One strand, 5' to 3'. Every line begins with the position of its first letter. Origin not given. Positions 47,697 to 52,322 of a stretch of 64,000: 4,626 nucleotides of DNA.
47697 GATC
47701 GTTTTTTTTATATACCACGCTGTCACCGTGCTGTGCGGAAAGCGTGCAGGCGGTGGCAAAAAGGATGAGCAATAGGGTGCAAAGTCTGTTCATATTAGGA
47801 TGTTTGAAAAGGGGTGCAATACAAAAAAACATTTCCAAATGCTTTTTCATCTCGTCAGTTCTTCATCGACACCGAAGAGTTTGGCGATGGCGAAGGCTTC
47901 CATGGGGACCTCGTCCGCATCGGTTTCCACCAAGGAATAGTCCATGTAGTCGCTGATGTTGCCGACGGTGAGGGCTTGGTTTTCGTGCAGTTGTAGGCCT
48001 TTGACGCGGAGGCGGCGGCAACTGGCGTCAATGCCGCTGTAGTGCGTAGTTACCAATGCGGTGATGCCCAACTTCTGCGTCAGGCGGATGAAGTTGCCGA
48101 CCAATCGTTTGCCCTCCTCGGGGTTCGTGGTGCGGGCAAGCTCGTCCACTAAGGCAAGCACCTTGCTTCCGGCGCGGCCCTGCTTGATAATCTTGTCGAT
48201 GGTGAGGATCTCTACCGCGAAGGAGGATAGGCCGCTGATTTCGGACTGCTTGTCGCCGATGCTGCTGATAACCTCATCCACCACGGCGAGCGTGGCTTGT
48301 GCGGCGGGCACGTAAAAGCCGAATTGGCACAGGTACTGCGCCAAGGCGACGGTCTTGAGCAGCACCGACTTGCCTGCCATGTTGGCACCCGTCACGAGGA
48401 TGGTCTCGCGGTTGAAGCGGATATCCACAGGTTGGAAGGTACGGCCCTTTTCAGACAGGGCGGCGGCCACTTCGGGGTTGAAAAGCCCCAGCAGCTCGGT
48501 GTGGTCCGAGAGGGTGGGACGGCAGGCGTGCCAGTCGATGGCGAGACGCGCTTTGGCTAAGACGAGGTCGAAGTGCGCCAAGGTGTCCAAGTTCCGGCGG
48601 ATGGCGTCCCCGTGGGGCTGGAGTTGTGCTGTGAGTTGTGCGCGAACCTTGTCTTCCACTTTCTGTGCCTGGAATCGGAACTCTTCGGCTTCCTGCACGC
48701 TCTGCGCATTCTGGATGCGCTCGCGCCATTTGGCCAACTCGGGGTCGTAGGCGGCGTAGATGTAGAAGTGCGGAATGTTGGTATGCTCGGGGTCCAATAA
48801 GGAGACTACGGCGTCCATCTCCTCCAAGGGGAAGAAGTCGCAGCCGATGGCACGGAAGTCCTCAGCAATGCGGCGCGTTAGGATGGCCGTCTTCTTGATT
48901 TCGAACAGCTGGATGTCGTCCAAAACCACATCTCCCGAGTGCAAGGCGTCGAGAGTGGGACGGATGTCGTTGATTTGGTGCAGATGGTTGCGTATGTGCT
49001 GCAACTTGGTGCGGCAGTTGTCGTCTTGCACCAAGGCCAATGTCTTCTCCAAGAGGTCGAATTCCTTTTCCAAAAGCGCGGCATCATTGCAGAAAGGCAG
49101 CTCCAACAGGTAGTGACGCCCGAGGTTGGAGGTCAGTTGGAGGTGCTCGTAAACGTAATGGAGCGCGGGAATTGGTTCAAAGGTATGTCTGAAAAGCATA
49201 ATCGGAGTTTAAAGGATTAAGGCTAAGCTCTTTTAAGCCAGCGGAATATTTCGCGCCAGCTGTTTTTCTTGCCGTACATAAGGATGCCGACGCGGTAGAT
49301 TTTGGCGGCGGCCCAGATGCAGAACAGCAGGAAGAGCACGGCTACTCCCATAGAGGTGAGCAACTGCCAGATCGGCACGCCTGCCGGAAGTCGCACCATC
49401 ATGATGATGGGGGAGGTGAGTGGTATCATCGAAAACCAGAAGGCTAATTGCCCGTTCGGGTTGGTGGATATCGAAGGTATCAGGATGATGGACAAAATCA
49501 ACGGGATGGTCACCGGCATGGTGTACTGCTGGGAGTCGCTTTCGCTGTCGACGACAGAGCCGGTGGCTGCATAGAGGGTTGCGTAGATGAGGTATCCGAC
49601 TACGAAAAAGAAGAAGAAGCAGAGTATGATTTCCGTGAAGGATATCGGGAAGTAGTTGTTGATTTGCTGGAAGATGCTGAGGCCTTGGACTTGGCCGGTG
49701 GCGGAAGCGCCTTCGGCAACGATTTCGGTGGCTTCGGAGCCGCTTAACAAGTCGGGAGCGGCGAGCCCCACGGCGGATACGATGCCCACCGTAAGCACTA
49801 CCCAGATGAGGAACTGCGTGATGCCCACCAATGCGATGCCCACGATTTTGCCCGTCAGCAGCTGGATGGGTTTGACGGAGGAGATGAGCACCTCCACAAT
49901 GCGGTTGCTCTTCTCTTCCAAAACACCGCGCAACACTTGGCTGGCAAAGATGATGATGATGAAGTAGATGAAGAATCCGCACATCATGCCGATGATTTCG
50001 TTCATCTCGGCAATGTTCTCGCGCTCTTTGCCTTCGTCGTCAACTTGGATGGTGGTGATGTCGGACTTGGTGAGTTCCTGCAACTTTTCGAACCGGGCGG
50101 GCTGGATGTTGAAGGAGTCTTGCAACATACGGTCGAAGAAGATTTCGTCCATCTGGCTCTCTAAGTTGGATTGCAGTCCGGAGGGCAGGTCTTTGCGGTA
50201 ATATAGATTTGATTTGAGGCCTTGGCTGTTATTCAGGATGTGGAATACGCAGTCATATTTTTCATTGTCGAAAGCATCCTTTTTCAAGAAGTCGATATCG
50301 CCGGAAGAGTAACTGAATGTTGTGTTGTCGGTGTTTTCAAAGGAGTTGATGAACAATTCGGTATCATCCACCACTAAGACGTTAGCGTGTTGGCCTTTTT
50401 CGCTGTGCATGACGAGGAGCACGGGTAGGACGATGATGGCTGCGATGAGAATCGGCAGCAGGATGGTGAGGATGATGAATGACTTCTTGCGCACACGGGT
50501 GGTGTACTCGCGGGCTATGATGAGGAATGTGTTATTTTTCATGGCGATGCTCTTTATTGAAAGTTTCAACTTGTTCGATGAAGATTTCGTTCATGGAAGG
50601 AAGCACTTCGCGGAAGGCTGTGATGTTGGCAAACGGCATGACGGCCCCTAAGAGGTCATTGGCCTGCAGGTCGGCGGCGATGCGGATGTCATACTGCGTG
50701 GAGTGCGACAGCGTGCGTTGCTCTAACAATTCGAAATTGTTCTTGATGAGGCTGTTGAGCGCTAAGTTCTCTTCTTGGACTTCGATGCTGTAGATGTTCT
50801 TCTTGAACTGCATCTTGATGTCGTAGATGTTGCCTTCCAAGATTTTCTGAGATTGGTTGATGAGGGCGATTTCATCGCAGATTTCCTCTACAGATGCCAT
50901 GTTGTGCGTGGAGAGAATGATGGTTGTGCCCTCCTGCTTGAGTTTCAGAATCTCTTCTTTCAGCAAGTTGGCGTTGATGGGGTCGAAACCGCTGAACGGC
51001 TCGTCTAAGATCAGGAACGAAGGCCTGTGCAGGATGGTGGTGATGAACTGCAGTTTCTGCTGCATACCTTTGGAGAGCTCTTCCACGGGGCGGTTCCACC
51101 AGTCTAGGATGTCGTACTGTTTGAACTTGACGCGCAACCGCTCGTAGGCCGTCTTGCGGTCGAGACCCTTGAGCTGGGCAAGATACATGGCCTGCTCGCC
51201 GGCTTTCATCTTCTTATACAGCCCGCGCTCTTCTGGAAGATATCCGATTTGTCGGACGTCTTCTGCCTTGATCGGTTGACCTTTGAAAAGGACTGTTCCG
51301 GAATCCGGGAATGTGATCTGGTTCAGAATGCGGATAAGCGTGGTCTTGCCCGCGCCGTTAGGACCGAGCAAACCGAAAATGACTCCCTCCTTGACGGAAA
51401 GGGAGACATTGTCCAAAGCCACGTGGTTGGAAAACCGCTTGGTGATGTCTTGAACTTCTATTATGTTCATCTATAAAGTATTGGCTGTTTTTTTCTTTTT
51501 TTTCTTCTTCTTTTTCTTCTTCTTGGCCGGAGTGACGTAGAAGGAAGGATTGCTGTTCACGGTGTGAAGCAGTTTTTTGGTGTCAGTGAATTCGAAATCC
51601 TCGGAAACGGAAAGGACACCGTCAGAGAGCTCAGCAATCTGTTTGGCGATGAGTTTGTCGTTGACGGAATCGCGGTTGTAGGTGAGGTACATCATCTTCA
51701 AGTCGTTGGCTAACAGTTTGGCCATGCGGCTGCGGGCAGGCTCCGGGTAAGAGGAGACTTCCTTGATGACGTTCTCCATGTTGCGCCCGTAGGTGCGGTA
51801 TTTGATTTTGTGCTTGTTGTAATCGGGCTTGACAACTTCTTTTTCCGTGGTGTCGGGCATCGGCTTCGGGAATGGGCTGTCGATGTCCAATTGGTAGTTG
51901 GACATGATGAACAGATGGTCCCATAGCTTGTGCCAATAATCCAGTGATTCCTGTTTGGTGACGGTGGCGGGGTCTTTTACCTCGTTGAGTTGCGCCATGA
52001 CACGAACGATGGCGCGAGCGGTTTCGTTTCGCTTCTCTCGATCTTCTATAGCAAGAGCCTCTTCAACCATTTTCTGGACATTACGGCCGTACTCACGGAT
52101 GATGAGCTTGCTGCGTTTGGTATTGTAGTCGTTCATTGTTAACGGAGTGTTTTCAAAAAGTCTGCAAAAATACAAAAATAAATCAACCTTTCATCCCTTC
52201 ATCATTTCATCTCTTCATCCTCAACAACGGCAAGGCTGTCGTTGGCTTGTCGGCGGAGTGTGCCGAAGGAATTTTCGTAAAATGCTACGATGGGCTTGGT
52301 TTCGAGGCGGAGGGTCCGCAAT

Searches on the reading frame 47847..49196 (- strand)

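Call 14: search_protein_families(library=pfam, proteins=[window:47847-49196:-], max_evalue=0.01)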
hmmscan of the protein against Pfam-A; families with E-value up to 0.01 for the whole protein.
window:47847-49196:- (449 aa): 2 families
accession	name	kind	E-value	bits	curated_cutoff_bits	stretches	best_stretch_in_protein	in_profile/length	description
PF00488.27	MutS_V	-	6.6e-25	88.6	30.2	1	266-393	1-127/188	MutS domain V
PF13555.12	AAA_29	-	0.0088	16.2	27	0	253-280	11-39/61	P-loop containing region of AAA domain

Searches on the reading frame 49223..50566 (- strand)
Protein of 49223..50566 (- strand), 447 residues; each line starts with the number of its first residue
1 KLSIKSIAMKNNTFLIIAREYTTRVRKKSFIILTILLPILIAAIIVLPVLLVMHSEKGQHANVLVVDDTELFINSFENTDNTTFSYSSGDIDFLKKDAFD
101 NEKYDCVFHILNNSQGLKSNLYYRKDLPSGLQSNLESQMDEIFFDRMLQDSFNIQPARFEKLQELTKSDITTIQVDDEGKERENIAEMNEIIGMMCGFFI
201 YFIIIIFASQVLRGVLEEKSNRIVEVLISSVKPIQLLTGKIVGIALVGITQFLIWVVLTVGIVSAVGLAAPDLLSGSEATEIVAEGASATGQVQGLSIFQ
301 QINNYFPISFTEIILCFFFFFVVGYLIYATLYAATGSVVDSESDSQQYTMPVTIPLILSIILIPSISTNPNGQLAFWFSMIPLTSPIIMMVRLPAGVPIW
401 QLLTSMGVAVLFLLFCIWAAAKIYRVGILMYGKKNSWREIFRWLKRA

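Call 94: search_protein_families(library=pfam, proteins=[window:49223-50566:-], max_evalue=0.00001)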
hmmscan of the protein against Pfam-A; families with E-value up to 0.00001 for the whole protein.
window:49223-50566:- (447 aa): 2 families
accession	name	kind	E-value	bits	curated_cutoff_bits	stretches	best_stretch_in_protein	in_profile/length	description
PF12698.13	ABC2_membrane_3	-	8e-56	190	31.6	1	28-421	1-346/347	ABC-2 family transporter protein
PF12679.13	ABC2_membrane_2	-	1.2e-11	44.8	27.2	1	16-420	3-268/283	ABC-2 family transporter protein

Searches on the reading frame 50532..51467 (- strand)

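Call 94: search_protein_families(library=pfam, proteins=[window:50532-51467:-], max_evalue=0.00001)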
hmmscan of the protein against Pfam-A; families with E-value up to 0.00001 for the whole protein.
window:50532-51467:- (311 aa): 3 families
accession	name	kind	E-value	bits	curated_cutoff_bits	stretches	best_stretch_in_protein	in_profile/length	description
PF00005.33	ABC_tran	-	4.4e-29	102.3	25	1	18-158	1-136/137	ABC transporter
PF13304.12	AAA_21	-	2.6e-18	67.6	27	1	125-191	232-301/304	AAA domain, putative AbiEii toxin, Type IV TA system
PF13732.12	DrrA1-3_C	-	1.7e-13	51.5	27.4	1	212-300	1-81/81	ATP-binding protein DrrA1-3-like, C-terminal domain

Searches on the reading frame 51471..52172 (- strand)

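Call 96: search_protein_families(library=pfam, proteins=[window:51471-52172:-], max_evalue=0.00001)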
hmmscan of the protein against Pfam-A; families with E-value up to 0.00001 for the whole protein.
window:51471-52172:- (233 aa): 1 family
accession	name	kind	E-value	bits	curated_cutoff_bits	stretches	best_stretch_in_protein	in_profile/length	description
PF14123.11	DUF4290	-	1.3e-55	188.1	27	1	15-191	2-172/174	Domain of unknown function (DUF4290)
